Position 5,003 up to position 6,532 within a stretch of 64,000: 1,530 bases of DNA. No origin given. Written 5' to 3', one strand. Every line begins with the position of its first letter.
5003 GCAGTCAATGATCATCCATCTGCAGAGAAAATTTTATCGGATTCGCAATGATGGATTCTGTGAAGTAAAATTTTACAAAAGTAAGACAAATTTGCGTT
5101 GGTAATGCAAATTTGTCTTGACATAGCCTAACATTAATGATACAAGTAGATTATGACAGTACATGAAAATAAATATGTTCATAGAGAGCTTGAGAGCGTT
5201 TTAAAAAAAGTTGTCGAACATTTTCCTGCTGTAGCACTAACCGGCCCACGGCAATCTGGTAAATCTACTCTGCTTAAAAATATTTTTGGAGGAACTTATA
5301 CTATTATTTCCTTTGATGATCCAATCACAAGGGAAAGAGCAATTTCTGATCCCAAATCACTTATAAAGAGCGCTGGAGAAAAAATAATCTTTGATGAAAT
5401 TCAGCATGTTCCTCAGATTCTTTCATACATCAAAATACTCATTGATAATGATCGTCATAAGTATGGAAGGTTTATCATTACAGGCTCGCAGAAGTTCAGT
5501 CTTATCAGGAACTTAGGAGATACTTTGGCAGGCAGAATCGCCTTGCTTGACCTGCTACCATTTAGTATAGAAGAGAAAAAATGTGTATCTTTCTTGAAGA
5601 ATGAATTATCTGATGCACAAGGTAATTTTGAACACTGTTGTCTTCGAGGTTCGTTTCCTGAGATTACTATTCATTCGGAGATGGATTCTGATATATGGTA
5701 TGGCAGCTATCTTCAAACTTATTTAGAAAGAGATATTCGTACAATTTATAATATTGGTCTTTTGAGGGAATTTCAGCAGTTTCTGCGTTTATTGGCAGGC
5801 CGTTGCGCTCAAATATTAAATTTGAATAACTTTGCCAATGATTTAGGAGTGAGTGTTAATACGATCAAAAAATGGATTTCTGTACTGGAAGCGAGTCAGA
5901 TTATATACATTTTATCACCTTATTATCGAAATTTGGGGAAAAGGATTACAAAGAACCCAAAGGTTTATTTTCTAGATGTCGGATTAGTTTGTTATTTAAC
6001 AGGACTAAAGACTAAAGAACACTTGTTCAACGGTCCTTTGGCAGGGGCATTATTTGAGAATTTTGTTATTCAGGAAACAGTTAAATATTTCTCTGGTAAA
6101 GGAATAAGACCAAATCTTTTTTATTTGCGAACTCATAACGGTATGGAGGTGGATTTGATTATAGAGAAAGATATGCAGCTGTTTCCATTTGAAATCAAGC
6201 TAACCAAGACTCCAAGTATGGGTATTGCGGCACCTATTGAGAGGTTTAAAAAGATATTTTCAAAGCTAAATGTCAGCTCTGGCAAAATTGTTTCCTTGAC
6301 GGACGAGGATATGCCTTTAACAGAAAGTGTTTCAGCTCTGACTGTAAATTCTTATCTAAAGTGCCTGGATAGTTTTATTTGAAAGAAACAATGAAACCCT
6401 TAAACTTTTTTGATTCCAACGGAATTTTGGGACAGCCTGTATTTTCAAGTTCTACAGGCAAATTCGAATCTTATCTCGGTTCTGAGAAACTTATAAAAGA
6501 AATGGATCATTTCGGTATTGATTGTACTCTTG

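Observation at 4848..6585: AAA+ (DUF4143) ATPase gene bracketed by a ~190-bp direct duplication of the amidohydrolase 5' end, with a perfect palindromic operator at its promoter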

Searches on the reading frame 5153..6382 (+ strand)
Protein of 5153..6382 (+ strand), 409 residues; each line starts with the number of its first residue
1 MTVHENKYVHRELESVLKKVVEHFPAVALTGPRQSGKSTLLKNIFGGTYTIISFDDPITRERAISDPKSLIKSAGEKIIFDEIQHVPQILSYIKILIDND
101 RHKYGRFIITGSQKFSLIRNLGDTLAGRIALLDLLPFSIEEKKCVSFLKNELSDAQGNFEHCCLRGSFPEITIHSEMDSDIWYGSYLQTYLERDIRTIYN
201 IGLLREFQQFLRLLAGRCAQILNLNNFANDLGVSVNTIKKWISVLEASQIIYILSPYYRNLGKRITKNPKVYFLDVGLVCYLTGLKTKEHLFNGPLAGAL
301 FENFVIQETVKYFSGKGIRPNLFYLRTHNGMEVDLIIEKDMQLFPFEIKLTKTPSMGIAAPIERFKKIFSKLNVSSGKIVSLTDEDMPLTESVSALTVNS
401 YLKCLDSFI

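Call 7: search_protein_families(library=pfam, proteins=[window:5153-6382:+])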
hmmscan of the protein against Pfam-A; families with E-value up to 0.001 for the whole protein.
window:5153-6382:+ (409 aa): 2 families
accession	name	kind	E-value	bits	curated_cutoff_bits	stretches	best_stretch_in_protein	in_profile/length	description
PF13635.12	DUF4143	-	4.9e-48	163.3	28.1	1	192-350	1-159/160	Domain of unknown function (DUF4143)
PF13173.12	AAA_14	-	8.6e-27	94.1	27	1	25-141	3-127/129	AAA domain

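Call 10: find_encoding_contigs(protein=window:5153-6382:+, flank=10000, max_places=10)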
Protein window:5153-6382:+ (409 aa): 1 contig read that carries it; 1 place shown.
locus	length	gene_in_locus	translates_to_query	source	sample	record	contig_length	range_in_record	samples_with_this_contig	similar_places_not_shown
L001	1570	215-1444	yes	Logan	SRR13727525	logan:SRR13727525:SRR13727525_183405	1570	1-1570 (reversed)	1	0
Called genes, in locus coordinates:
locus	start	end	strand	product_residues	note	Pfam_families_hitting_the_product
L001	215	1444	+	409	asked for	PF13173:AAA_14, PF13635:DUF4143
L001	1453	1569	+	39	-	?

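Call 20: find_homologous_proteins(query=window:5153-6382:+, max_evalue=1e-30)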
Query window:5153-6382:+ (409 aa): 3600 proteins with E <= 1e-30 among 8000 candidates; the best 120 are listed.
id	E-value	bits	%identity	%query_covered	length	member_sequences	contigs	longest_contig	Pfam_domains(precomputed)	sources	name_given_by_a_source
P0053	1.5e-271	918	100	100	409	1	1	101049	PF13173.13,PF13635.13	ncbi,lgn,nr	ncbi:MAG: ATP-binding protein [bacterium]|nr:ATP-binding protein [bacterium]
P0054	3.8e-212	723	74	100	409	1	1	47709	PF13173.13,PF13635.13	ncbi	-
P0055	4.9e-212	722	76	100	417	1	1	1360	PF13173.13,PF13635.13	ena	-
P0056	5.6e-209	712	76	99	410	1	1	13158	PF13173.13,PF13635.13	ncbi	-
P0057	1.6e-208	711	75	100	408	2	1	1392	PF13173.13,PF13635.13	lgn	-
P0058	1.7e-208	711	74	100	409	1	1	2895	PF13173.13,PF13635.13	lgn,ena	-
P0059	1.3e-207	708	75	100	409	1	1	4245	PF13173.13,PF13635.13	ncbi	-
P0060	2.2e-207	707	75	100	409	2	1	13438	PF13173.13,PF13635.13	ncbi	-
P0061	2.2e-207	707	75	100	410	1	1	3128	PF13173.13,PF13635.13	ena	-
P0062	7.0e-207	705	76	98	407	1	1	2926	PF13173.13,PF13635.13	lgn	-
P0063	7.8e-207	705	75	100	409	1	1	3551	PF13173.13,PF13635.13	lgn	-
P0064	2.9e-206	703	73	100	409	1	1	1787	PF13173.13,PF13635.13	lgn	-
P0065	3.6e-206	703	75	100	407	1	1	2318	PF13173.13,PF13635.13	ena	-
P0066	1.4e-205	701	73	99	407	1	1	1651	PF13173.13,PF13635.13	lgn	-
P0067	1.0e-201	688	74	99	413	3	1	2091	PF13173.13,PF13635.13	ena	-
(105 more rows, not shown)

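Call 27: find_related_loci(query=A3, collection=genome_contigs, flank=6000)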
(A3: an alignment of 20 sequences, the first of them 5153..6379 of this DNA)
Query A3 (409 aa) in genome_contigs; peptide patterns used: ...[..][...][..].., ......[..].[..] (x = any residue, [..] = any of these).
600 stretches matched a pattern (row limit reached: there are more); 573 encode a relative of the query (tblastn E <= 1e-3); the best 80 are kept; 80 distinct loci.
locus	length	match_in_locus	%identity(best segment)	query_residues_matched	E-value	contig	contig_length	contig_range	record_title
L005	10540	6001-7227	75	1-409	0e+0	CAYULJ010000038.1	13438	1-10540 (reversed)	MAG TPA_asm: uncultured Planctomycetia bacterium isolate SRP167671_co1_160 genome assembly, contig: NODE_5381_length_134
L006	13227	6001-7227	68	1-409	0e+0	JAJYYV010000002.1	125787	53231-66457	MAG: bacterium isolate FK4.bin61 NODE_121_length_125787_cov_2.709120, whole genome shotgun sequence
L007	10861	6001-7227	66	1-409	0e+0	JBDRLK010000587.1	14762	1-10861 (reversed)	MAG: Pseudomonadota bacterium isolate MEGAHIT-group-1.774 k141_7738668, whole genome shotgun sequence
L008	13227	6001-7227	67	1-409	0e+0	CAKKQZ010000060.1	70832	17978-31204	Omnitrophica bacterium GWA2_41_15 isolate Hainich-H51-bin231-1 genome assembly, contig: H51-bin231_1_Hain_H51_02um_R1_81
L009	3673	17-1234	64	2-407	0e+0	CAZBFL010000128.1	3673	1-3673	MAG TPA_asm: uncultured bacterium isolate SRP098346_co1_248 genome assembly, contig: NODE_40730_length_3673_cov_6.891653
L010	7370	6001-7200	64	8-407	3e-179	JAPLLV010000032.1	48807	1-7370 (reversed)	MAG: Candidatus Omnitrophota bacterium isolate LacPavin_0920_WC90_MAG_47_10 LacPavin_0920_WC90_scaffold_922441, whole ge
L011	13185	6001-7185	64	8-402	9e-177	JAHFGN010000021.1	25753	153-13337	MAG: Candidatus Omnitrophota bacterium isolate nzgw316 NODE_1216_length_25754_cov_3.385441, whole genome shotgun sequenc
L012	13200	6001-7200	63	7-406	2e-174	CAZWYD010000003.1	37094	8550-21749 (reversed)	MAG TPA_asm: uncultured Planctomycetia bacterium isolate SRP077602_co2_310 genome assembly, contig: NODE_1673_length_370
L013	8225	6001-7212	59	2-405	3e-169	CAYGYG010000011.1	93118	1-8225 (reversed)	MAG TPA_asm: uncultured bacterium isolate ERP119294_co1_15 genome assembly, contig: NODE_225_length_93118_cov_24.726669,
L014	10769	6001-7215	59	1-405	2e-166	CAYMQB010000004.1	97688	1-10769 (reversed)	MAG TPA_asm: uncultured bacterium isolate binchicken_co228_479 genome assembly, contig: NODE_141_length_97688_cov_45.949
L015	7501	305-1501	57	8-405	1e-166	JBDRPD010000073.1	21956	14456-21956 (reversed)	MAG: Elusimicrobiota bacterium isolate MEGAHIT-group-2.10 k141_834121, whole genome shotgun sequence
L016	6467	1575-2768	58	8-409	1e-162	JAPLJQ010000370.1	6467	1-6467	MAG: Deltaproteobacteria bacterium isolate LacPavin_0419_WC70S_MAG_49_10 LacPavin_0419_WC70S_scaffold_82040, whole genom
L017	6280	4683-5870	61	8-406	3e-162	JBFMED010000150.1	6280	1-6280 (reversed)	MAG: bacterium isolate MAG236 MAG236_150, whole genome shotgun sequence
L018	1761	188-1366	57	7-403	1e-171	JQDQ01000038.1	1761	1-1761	Smithella sp. SCADC Smithella_SCADC_Contig_132, whole genome shotgun sequence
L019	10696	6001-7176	59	7-402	2e-157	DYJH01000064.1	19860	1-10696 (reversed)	MAG TPA_asm: Desulfonema limicola isolate FI88_41_9 Afr_mines_FI88_1006_length_19860_cov_3_670134, whole genome shotgun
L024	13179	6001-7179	54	7-403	4e-151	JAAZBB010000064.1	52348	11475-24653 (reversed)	MAG: Lentisphaerae bacterium isolate AS06rmzACSIP_509 321466_AS06, whole genome shotgun sequence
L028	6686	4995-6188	55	8-405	6e-147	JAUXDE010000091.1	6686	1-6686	MAG: Clostridia bacterium isolate CSMAG_2843 CSMAG_2843_k119_368692_length_6686_cov_7.9019, whole genome shotgun sequenc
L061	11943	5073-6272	41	6-396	1e-114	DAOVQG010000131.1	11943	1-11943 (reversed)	MAG TPA_asm: Phycisphaerales bacterium isolate CSMAG_1569 CSMAG_1569_k141_761701_length_11943_cov_28.2675, whole genome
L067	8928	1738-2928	45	6-396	2e-113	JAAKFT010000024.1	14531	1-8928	MAG: Chlamydiae bacterium isolate KR126_chlam_2 KR126chlam2_24, whole genome shotgun sequence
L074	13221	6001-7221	43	2-400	1e-111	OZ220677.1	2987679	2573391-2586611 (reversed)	MAG: Arenicellales bacterium isolate e4234053-763e-428e-8938-38a587063467 genome assembly, chromosome: 1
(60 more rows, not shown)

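Call 32: search_protein_families(library=padloc, proteins=[window:5153-6382:+], max_evalue=0.01)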
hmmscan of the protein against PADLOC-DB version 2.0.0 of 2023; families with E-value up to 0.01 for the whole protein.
window:5153-6382:+ (409 aa): 7 families
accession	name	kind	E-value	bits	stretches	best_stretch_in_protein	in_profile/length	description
PDLC04790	PDC-S01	-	4.2e-98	326.8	1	7-400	10-416/422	-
PDLC04789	PDC-S01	-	2.1e-64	215.9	1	9-355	2-345/375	-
PDLC04787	PDC-S01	-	1.2e-36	124.5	1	7-401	9-405/412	-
PDLC04791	PDC-S01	-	5.4e-23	79.3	1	14-366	8-368/395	-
PDLC04786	PDC-S01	-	8.2e-18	62.4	2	262-353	299-389/439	-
PDLC04788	PDC-S01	-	1.2e-15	55.4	1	76-355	85-387/448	-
PDLC04792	PDC-S01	-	1.6e-15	54.6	2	267-353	303-387/452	-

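Call 33: search_protein_families(library=ncbifam, proteins=[window:5153-6382:+], max_evalue=0.01)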
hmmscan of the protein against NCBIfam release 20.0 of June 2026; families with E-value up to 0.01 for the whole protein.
window:5153-6382:+ (409 aa): 0 families

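Call 34: search_solved_structures(query=A3, max_evalue=0.01)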
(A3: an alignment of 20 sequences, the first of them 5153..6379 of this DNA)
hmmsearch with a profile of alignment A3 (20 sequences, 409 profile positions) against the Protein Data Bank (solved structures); distinct sequences matched with E-value up to 0.01: 0.

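Call 36: find_related_loci(query=A3, collection=metagenome_contigs, flank=4000)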
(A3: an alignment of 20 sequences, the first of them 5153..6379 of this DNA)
Query A3 (409 aa) in metagenome_contigs; peptide patterns used: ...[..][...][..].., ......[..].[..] (x = any residue, [..] = any of these).
600 stretches matched a pattern (row limit reached: there are more); 569 encode a relative of the query (tblastn E <= 1e-3); the best 80 are kept; 80 distinct loci.
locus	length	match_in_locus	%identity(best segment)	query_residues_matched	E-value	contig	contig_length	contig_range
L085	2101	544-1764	71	1-407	0e+0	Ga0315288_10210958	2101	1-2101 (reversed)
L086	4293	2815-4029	64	1-405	0e+0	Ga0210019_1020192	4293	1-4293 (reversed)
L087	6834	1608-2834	71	1-409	0e+0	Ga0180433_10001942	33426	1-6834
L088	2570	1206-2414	61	8-409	0e+0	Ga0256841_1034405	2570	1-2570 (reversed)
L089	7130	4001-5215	59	1-405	9e-167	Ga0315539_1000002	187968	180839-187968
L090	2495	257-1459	57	7-407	2e-177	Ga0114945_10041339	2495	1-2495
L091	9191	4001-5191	61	8-405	2e-164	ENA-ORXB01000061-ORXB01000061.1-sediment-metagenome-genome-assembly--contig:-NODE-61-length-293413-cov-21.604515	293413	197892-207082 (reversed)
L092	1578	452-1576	61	8-383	4e-179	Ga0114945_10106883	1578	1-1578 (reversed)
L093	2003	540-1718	57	7-403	9e-169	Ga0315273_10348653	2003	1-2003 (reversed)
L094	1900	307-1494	56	8-405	8e-169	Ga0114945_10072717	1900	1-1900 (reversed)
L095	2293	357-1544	56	8-405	6e-167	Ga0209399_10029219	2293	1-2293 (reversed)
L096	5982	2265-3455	56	7-407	9e-156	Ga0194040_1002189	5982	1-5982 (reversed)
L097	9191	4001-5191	56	7-407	9e-154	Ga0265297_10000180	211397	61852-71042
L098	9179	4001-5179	54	7-403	2e-151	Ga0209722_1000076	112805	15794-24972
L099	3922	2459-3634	55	8-403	7e-155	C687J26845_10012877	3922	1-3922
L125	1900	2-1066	54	53-405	2e-128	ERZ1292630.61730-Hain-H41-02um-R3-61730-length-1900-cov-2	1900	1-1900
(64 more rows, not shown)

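Call 39: search_protein_families(library=pfam, proteins=[L014:9447-10508:+, L074:11340-12605:-, L067:2951-3997:-, L024:7359-8000:-, L024:4572-5522:+, L074:4940-5566:-, L028:1780-4566:-, L061:6505-7992:+])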
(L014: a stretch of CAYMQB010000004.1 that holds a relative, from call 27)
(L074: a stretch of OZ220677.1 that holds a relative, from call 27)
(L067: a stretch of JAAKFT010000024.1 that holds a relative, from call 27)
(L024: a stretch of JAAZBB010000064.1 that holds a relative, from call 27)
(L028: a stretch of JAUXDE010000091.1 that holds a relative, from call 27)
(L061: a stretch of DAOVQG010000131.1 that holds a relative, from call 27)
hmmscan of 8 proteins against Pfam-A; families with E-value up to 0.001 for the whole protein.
L014:9447-10508:+ (353 aa): 6 families
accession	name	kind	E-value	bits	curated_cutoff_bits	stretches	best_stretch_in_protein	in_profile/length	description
PF01370.27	Epimerase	-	3.3e-43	148.3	20.9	1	96-274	51-240/240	NAD dependent epimerase/dehydratase family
PF16363.11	GDP_Man_Dehyd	-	4.8e-42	145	27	1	107-335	74-330/332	GDP-mannose 4,6 dehydratase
PF04321.23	RmlD_sub_bind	-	1.6e-08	34.4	27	1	96-266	38-200/287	RmlD substrate binding domain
PF01073.25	3Beta_HSD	-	8.5e-07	28.7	22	1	99-266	55-232/280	3-beta hydroxysteroid dehydrogenase/isomerase family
PF07993.18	NAD_binding_4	-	3.2e-06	26.9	20.1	1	109-253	89-252/258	Male sterility protein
PF02719.21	Polysacc_synt_2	-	6.1e-05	22.8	20.2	1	109-239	78-194/293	Polysaccharide biosynthesis protein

L074:11340-12605:- (421 aa): 2 families
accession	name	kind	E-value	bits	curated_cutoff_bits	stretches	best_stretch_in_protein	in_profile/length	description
PF07804.18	HipA_C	-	4e-51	174.1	30.5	1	152-391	1-213/213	HipA-like C-terminal domain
PF13657.11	Couple_hipA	-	3.4e-12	47.2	22.5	1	15-118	4-97/99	HipA N-terminal domain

L067:2951-3997:- (348 aa): 4 families
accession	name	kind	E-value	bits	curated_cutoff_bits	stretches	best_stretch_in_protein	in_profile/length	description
PF03193.22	RsgA_GTPase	-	7.1e-51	172.9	30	1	111-287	1-174/174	RsgA GTPase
PF01926.29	MMR_HSR1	-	9.5e-08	32.6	21.9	1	224-299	3-71/113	50S ribosome-binding GTPase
PF02421.24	FeoB_N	-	1.6e-07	31.4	27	0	164-217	103-155/156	Ferrous iron transport protein B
PF13555.12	AAA_29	-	0.00058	20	27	0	219-248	20-50/61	P-loop containing region of AAA domain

L024:7359-8000:- (213 aa): 1 family
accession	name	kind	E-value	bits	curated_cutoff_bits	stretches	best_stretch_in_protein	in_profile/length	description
PF04542.20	Sigma70_r2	-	3.8e-11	43.1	24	1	32-101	2-70/71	Sigma-70 region 2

L024:4572-5522:+ (316 aa): 0 families

L074:4940-5566:- (208 aa): 2 families
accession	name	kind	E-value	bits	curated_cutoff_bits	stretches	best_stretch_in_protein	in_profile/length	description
PF13508.13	Acetyltransf_7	-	1.6e-05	25.6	27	1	121-180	29-81/84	Acetyltransferase (GNAT) domain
PF13673.13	Acetyltransf_10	-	0.0001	22.7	23.6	1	123-186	53-112/128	Acetyltransferase (GNAT) domain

L028:1780-4566:- (928 aa): 12 families
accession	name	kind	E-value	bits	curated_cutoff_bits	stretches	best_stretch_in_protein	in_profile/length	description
PF07690.21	MFS_1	-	1.3e-14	54.3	33.4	1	22-392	1-347/347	Major Facilitator Superfamily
PF00515.34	TPR_1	-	1e-13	50.9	27.8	1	883-913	4-34/34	Tetratricopeptide repeat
PF13181.12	TPR_8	-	1.4e-13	50.3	25.7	1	885-911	6-32/34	Tetratricopeptide repeat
PF01564.23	Spermine_synth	-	7.4e-12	45.6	22.9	1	511-629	10-130/186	Spermine/spermidine synthase domain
PF07719.23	TPR_2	-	1e-11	44.4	27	0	884-912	5-33/34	Tetratricopeptide repeat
PF13431.12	TPR_17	-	1.8e-07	31.3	24.4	0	836-867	2-33/34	Tetratricopeptide repeat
PF13414.12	TPR_11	-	4.2e-07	30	26.8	0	889-911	3-25/42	TPR repeat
PF14559.12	TPR_19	-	1.1e-06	29.3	25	0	838-878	16-56/68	Tetratricopeptide repeat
PF13428.12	TPR_14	-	2.9e-06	27.9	23.5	0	886-920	7-41/44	Tetratricopeptide repeat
PF13424.12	TPR_12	-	7.6e-06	26.5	30.1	0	885-909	50-74/77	Tetratricopeptide repeat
PF13176.12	TPR_7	-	1e-05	25.7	27.9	0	884-911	3-30/36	Tetratricopeptide repeat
PF13429.12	TPR_15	-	8.8e-05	22.5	26.2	0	870-927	136-193/280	Tetratricopeptide repeat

L061:6505-7992:+ (495 aa): 5 families
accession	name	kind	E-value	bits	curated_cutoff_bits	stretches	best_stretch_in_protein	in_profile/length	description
PF13385.13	Laminin_G_3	-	8.1e-49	166.1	27.6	2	322-487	1-151/151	Concanavalin A-like lectin/glucanases superfamily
PF02210.31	Laminin_G_2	-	1.1e-06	29.5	22.9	0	198-267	48-124/126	Laminin G domain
PF02973.23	Sialidase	-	9.1e-06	25.7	26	0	192-280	92-185/189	Sialidase, N-terminal domain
PF00354.24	Pentaxin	-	2e-05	24.8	25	0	403-492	75-169/194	Pentaxin family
PF06439.18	3keto-disac_hyd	-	0.00053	20.5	26.8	0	391-436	101-148/187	3-keto-disaccharide hydrolase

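Call 62: predict_structure(alignment_id=A3)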
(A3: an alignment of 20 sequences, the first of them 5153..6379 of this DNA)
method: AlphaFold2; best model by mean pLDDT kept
length: 409 residues; sequences in the alignment: 20
mean_pLDDT: 85.1   pTM: 0.87
mean pLDDT of the five models: 85.1, 82.3, 80.8, 79.1, 75.6
residues with pLDDT >= 90: 154; 70-90: 216; 50-70: 28; < 50: 11
segments of 3 or more residues with pLDDT < 50: 1-5, 260-265
pLDDT, mean of each block of 10 residues (from residue 1): 58 94 94 86 94 90 90 92 85 90 92 67 82 90 86 89 85 79 87 74 81 82 81 87 82 74 53 89 90 90 93 89 73 85 92 89 88 92 93 93 88
secondary structure, 60 per line:
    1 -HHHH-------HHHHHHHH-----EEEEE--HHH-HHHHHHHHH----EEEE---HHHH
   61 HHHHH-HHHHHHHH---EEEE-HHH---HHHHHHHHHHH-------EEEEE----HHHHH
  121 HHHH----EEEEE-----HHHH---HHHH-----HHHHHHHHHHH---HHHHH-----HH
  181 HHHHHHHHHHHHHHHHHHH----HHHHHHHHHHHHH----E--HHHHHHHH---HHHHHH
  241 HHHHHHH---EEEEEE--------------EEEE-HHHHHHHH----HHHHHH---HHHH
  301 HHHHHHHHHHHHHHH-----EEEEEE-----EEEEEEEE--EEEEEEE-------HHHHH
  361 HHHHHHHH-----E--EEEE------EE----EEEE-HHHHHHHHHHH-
elements in order: H2-5 H13-20 E26-30 H37-45 E50-53 H57-65 H67-74 E78-81 H89-99 E107-111 H116-124 E129-133 H139-142 H146-149 H155-165 H169-173 H179-199 H204-216 H224-231 H235-247 E251-256 E271-274 H276-283 H288-293 H297-315 E321-326 E332-339 E342-348 H356-368 E377-380 E393-396 H398-408
